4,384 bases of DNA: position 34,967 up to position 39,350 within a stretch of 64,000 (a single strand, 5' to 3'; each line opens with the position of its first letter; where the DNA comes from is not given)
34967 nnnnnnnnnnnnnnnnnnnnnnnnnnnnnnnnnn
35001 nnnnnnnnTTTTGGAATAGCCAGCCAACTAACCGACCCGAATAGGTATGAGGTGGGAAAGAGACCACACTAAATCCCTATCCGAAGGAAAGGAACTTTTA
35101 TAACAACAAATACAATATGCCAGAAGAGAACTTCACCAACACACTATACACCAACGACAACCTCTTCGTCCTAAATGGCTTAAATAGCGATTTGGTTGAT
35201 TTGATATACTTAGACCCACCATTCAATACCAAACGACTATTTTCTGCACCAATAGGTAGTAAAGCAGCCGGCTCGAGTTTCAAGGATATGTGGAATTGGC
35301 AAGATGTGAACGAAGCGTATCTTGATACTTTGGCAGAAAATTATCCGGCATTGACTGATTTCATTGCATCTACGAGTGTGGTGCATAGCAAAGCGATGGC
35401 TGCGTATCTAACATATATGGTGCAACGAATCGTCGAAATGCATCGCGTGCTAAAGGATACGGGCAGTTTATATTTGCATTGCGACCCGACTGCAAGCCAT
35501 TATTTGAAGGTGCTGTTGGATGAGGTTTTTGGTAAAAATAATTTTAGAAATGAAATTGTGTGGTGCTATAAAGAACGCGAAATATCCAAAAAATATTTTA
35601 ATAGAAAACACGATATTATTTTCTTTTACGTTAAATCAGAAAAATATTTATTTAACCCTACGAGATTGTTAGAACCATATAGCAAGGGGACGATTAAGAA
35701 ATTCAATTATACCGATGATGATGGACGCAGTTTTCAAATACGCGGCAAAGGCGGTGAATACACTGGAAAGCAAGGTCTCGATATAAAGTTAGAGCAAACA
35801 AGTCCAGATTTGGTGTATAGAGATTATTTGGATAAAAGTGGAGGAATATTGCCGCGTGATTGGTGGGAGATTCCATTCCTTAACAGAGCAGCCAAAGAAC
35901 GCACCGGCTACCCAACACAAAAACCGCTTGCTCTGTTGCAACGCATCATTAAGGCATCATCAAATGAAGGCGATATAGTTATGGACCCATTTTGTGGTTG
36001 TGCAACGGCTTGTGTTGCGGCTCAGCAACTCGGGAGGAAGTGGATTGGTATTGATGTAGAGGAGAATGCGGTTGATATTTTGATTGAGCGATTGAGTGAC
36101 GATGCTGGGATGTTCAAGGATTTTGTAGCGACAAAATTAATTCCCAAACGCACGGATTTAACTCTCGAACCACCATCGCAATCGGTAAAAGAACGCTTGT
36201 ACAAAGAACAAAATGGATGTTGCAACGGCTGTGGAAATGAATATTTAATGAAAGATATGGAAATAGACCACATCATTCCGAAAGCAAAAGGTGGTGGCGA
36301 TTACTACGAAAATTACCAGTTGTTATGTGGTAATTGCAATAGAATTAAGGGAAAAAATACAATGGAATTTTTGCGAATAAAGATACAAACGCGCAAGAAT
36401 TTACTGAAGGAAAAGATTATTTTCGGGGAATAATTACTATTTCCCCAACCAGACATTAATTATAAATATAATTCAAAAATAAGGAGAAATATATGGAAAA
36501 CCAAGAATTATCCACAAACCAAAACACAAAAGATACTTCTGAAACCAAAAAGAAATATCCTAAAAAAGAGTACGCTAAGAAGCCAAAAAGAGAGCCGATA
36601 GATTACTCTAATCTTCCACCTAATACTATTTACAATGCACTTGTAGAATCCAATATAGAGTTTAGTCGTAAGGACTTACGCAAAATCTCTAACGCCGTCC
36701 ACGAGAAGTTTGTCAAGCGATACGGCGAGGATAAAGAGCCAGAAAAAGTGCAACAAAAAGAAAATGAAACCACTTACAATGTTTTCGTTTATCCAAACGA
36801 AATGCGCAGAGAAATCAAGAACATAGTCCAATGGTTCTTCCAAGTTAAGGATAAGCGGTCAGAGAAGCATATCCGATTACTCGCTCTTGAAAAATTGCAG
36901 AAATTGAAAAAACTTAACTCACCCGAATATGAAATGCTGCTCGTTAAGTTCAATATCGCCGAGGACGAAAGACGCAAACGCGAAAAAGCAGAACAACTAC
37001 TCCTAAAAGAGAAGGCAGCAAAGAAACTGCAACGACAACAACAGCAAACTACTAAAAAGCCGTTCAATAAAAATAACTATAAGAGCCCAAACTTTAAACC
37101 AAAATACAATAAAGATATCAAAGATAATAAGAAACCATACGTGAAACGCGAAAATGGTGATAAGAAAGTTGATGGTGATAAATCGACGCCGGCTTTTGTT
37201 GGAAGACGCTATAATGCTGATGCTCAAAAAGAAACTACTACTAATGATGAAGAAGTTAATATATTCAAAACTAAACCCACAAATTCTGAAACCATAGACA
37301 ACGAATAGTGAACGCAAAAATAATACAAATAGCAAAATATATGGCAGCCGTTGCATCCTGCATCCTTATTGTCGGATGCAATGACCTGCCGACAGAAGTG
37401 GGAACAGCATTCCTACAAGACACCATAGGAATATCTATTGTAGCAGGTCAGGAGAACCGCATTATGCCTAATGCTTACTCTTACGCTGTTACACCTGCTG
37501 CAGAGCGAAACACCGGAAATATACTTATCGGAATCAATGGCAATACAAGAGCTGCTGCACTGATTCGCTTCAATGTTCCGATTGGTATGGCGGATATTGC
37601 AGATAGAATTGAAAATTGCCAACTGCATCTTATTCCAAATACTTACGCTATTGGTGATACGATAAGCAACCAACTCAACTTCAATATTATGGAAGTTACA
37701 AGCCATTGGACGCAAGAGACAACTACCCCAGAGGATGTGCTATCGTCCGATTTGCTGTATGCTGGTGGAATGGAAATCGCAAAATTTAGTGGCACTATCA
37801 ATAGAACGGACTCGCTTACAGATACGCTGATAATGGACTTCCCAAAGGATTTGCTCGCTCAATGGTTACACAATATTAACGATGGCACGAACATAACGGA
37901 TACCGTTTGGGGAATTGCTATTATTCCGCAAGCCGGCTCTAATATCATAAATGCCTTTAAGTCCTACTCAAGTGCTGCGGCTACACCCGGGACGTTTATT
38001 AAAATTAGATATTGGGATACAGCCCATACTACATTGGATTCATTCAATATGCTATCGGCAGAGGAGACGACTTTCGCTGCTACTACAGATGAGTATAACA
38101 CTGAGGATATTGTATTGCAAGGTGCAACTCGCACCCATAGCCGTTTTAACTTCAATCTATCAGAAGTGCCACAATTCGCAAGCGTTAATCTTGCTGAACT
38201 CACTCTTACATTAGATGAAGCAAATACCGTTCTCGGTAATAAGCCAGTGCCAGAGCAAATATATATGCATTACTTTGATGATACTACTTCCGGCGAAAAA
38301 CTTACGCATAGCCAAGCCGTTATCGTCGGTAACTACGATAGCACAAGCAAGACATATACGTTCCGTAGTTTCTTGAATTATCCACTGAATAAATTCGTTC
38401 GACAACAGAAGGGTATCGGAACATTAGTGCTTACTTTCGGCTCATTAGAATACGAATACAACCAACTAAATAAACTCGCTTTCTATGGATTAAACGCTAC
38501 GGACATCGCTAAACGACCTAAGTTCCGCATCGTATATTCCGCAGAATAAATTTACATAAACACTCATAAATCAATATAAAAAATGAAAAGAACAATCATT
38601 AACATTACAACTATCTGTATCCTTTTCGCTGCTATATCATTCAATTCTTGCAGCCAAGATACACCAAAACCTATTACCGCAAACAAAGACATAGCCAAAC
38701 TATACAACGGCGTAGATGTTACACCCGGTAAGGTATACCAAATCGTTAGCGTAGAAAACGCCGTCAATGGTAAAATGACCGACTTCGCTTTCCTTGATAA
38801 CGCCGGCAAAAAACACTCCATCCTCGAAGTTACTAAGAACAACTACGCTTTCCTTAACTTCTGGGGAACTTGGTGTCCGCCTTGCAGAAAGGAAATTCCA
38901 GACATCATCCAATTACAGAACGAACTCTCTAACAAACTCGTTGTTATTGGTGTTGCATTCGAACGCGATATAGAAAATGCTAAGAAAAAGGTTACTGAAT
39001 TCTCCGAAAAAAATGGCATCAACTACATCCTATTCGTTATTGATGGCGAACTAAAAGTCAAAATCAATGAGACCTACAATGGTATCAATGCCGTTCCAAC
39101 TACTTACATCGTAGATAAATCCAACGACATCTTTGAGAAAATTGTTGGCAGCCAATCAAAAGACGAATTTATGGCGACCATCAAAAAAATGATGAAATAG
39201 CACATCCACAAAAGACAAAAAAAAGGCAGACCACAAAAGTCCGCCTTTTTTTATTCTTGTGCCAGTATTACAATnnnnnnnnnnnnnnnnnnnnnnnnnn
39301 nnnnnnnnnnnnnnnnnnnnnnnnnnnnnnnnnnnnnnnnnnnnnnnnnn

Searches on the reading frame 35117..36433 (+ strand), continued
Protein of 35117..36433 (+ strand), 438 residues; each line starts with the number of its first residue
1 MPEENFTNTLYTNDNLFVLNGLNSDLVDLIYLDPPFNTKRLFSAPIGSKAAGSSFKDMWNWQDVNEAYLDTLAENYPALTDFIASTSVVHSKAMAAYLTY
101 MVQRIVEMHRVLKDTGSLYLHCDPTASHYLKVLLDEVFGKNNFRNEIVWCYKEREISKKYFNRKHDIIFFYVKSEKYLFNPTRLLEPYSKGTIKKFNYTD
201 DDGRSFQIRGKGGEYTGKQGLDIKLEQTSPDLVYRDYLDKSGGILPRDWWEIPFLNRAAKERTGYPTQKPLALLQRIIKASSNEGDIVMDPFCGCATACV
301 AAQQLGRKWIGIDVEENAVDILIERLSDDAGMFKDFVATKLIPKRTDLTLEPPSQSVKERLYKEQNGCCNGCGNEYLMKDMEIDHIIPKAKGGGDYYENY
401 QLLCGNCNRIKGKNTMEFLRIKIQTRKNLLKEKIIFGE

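Call 27: find_encoding_contigs(protein=P0237, flank=6000, max_places=3)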
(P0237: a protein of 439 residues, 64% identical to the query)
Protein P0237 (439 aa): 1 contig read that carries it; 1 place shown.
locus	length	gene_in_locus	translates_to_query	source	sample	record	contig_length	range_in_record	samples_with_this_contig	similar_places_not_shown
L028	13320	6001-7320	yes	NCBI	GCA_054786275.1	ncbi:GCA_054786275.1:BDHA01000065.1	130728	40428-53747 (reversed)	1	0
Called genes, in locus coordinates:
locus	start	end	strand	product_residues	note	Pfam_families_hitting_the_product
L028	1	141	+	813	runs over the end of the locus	PF02224:Cytidylate_kin, PF13189:Cytidylate_kin2, PF13238:AAA_18 (weak), PF00575:S1 (weak), PF00575:S1, PF00575:S1, PF23459:S1_RRP5, PF00575:S1, +5 more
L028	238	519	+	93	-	-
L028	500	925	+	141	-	PF13470:PIN_3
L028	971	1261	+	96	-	-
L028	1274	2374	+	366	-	-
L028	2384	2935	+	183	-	-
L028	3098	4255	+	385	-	PF13173:AAA_14, PF13635:DUF4143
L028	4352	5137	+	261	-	PF01555:N6_N4_Mtase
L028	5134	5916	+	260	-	PF15515:MvaI_BcnI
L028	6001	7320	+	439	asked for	PF01555:N6_N4_Mtase, PF01844:HNH, PF14279:HNH_5, PF13395:HNH_4 (weak)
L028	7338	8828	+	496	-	PF01336:tRNA_anti-codon, PF00152:tRNA-synt_2, PF01409:tRNA-synt_2d (faint)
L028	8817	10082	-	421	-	PF17820:PDZ_6 (faint), PF03572:Peptidase_S41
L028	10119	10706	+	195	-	PF03193:RsgA_GTPase (faint), PF00009:GTP_EFTU (faint), PF01926:MMR_HSR1, PF02421:FeoB_N, PF04548:AIG1 (weak), PF00350:Dynamin_N (faint)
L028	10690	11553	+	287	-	PF02405:MlaE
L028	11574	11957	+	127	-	PF00507:Oxidored_q4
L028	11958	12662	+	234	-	PF01479:S4 (weak), PF00849:PseudoU_synth_2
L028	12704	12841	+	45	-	-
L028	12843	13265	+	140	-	PF01850:PIN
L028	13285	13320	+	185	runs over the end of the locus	-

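Call 58: search_dna_similar(query=window:35117-36433:+, collection=phages, mode=protein, max_rows=12)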
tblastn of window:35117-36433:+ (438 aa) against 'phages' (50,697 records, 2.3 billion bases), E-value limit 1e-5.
Records with a match: 945; places in all: 1015; records where one place covers at least 80% of the query: 22.
Best place of each record, by identity: <60% 945.
By first word of the organism name: Mycobacterium 166; Streptococcus 102; Gordonia 72; Staphylococcus 64; Synechococcus 56; Vibrio 41; Brucella 41; Campylobacter 38; Flavobacterium 27; Streptomyces 22; and 79 more.
By host as written in the record: - 107; Mycobacterium smegmatis mc2 155 94; Gordonia terrae 3612 55; Mycobacterium smegmatis mc#155 27; Staphylococcus aureus 24; Synechococcus sp. 18; Streptomyces lividans JI 1326 15; Flavobacterium sp. LMO6 15; and 306 more.
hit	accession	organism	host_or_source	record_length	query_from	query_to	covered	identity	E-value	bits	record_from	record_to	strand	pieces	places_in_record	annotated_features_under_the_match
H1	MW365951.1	Streptomyces phage Hippo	Streptomyces lividans JI 1326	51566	8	395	89%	40.0%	7e-71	248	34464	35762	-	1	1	48: methyltransferase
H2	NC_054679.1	Streptomyces phage Werner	Streptomyces lividans JI 1326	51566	8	395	89%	40.0%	7e-71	248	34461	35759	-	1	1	48: DNA methyltransferase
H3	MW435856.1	Streptomyces phage Werner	Streptomyces lividans JI 1326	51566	8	395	89%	40.0%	7e-71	248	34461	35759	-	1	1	48: methyltransferase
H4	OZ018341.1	Marinitoga phage MPV1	-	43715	4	332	75%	46.1%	2e-91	308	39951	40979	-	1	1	DNA methyltransferase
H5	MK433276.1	Streptomyces phage Asten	Streptomyces griseus ATCC 10137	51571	8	395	89%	38.4%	7e-63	225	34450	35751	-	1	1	48: DNA methylase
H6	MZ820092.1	Streptomyces phage SarahRose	Streptomyces lividans JI 1326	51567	8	395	89%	38.4%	1e-62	225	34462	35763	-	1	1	48: DNA methylase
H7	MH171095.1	Streptomyces phage Maneekul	Streptomyces xanthochromogenes NRRL ...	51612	8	395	89%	38.4%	1e-62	225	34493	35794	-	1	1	48: DNA methylase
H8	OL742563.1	Streptomyces phage Snorlax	Streptomyces lividans JI 1326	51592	8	395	89%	37.0%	2e-62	224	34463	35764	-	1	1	48: DNA methylase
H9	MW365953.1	Streptomyces phage Dwayne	Streptomyces lividans JI 1326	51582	8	395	89%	37.0%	2e-62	224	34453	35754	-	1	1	48: DNA methylase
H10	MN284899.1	Streptomyces phage Whatever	Streptomyces lividans JI 1326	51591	8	395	89%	37.0%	2e-62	224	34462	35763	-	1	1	48: DNA methylase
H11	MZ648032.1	Streptomyces phage Chucky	Streptomyces lividans JI 1326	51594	8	395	89%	37.0%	2e-62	224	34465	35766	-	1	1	48: DNA methylase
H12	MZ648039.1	Streptomyces phage RedBear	Streptomyces lividans JI 1326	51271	8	395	89%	36.1%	7e-64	228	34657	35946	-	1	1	49: methyltransferase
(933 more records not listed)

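Call 90: search_dna_similar(query=window:35117-36433:+, collection=plasmids, mode=protein, max_rows=10)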
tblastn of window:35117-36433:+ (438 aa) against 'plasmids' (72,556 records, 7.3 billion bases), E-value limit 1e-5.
The search stops at 5000 records and this limit was reached: more records match than are counted here, and every count below describes the 5000 best-scoring records only.
Records with a match: at least 5000; places in all: 5738; records where one place covers at least 80% of the query: 2.
Best place of each record, by identity: <60% 5000.
By first word of the organism name: Klebsiella 1990; Escherichia 1255; Salmonella 528; Enterobacter 149; Citrobacter 148; Burkholderia 128; Acinetobacter 78; Yersinia 64; Serratia 60; Raoultella 56; and 145 more.
By predicted mobility (MOB-suite, as given by PLSDB): conjugative 3469; non-mobilizable 897; mobilizable 634.
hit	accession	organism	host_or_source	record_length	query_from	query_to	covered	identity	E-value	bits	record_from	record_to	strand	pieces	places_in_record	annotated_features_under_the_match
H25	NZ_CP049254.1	Microbacterium amylolyticum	cell culture,soil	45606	8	331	74%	41.0%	1e-69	246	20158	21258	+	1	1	DNA methyltransferase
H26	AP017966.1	Candidatus Megaera polyxenophila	-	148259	5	328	74%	40.8%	7e-68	241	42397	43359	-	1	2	adenine specific DNA methylase Mod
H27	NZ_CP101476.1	Cellulosimicrobium cellulans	water,poultry farm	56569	1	350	80%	36.4%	2e-61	223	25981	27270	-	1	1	DNA methyltransferase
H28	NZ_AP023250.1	Mesorhizobium sp. 131-2-5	Lotus japonicus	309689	8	345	77%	37.5%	1e-64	232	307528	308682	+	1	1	site-specific DNA-methyltransferase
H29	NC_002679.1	Mesorhizobium japonicum MAFF 303099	-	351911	8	345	77%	37.5%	1e-64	232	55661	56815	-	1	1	site-specific DNA-methyltransferase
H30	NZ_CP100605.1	Bradyrhizobium sp. Ash2021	-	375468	8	326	73%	38.2%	4e-58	213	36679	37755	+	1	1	DNA methyltransferase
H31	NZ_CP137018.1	Sinorhizobium fredii GR64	Phaseolus vulgaris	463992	22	326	66%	41.1%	1e-51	229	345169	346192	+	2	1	site-specific DNA-methyltransferase | DNA methyltransferase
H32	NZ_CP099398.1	Rhizobium sp. Pop5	Phaseolus vulgaris,Cell culture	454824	7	326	73%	36.9%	1e-64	232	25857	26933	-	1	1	DNA methyltransferase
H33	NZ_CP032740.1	Enterococcus casseliflavus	Homo sapiens,bile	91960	3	326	74%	35.5%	2e-47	182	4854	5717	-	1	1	site-specific DNA-methyltransferase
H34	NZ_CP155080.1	Mucilaginibacter sp. PAMB04168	Malus domestica,cell culture,leaf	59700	5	314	71%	36.9%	7e-56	206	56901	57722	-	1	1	site-specific DNA-methyltransferase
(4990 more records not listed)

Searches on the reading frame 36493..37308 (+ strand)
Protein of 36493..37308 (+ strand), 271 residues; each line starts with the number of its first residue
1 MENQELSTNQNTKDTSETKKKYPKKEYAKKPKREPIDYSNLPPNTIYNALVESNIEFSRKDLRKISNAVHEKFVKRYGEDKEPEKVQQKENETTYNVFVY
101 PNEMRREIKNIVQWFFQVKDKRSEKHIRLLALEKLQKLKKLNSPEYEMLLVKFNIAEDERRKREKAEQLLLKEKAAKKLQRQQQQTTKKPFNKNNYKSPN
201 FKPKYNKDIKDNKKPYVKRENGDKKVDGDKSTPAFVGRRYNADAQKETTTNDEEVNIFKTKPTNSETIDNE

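Call 4: search_protein_families(library=pfam, proteins=[window:36493-37308:+], max_evalue=0.01)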
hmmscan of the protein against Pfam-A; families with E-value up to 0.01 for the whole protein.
window:36493-37308:+ (271 aa): 0 families

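Call 6: search_protein_families(library=ncbifam, proteins=[window:36493-37308:+], max_evalue=0.01)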
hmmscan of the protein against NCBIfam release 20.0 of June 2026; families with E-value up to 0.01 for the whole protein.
window:36493-37308:+ (271 aa): 0 families

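Call 19: search_protein_families(library=padloc, proteins=[window:36493-37308:+], max_evalue=0.01)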
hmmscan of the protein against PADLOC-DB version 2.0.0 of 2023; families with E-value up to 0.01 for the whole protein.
window:36493-37308:+ (271 aa): 0 families

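Call 78: find_encoding_contigs(protein=window:36493-37308:+, flank=10000, max_places=10)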
Protein window:36493-37308:+ (271 aa): 1 contig read that carries it; 1 place shown.
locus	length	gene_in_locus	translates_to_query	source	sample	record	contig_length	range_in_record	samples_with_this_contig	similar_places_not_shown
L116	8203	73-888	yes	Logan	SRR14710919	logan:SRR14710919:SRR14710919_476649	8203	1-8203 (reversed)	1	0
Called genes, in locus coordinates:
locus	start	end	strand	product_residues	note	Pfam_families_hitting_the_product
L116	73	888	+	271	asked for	-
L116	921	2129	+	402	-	-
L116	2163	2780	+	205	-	PF00578:AhpC-TSA, PF08534:Redoxin, PF00085:Thioredoxin (faint), PF13098:Thioredoxin_2, PF13905:Thioredoxin_8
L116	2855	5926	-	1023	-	PF15780:ASH (faint), PF22073:Cep192_D4 (faint), PF22544:HYDIN_VesB_CFA65-like_Ig (faint), PF18962:Por_Secre_tail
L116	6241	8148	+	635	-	PF00012:HSP70, PF14450:FtsA (faint), PF06723:MreB_Mbl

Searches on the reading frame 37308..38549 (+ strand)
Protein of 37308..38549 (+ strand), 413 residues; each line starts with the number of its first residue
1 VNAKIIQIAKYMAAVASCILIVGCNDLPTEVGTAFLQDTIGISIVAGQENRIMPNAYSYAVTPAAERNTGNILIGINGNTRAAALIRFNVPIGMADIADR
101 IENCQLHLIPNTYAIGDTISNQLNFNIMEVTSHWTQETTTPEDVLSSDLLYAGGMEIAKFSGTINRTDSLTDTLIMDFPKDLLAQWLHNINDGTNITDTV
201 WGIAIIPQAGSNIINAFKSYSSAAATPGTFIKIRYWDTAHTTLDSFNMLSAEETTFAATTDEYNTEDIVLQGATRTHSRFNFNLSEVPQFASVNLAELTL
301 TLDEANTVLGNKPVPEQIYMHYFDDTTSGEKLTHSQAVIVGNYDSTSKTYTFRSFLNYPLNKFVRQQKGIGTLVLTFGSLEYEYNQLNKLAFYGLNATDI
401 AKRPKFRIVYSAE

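Call 4: search_protein_families(library=pfam, proteins=[window:37308-38549:+], max_evalue=0.01)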
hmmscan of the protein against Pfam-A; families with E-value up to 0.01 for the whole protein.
window:37308-38549:+ (413 aa): 1 family
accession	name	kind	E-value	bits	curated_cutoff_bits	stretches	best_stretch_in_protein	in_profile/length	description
PF00688.24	TGFb_propeptide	-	0.0034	17.5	25.8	1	255-320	91-154/242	TGF-beta propeptide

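Call 6: search_protein_families(library=ncbifam, proteins=[window:37308-38549:+], max_evalue=0.01)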
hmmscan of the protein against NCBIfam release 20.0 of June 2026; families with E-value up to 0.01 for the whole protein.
window:37308-38549:+ (413 aa): 1 family
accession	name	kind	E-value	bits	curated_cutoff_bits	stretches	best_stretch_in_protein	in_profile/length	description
NF033679.1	DNRLRE_dom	domain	7.8e-05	22.8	34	0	67-140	12-87/164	DNRLRE domain-containing protein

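Call 19: search_protein_families(library=padloc, proteins=[window:37308-38549:+], max_evalue=0.01)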
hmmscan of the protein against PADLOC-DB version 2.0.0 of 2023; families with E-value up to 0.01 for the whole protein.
window:37308-38549:+ (413 aa): 0 families

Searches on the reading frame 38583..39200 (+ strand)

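Call 4: search_protein_families(library=pfam, proteins=[window:38583-39200:+], max_evalue=0.01)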
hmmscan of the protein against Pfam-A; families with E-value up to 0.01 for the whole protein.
window:38583-39200:+ (205 aa): 5 families
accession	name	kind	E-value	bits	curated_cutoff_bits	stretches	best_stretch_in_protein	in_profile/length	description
PF00578.27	AhpC-TSA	-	1.7e-14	54.3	26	1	62-183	2-121/124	AhpC/TSA family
PF08534.16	Redoxin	-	4.7e-14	52.8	26.6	1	61-193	2-138/148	Redoxin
PF13905.12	Thioredoxin_8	-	1.1e-10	42.2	27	1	87-183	2-94/94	Thioredoxin-like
PF00085.26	Thioredoxin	-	6.6e-09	36.1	23.5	1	83-134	14-66/103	Thioredoxin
PF13098.12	Thioredoxin_2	-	7.5e-07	29.9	27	1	85-198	4-102/104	Thioredoxin-like domain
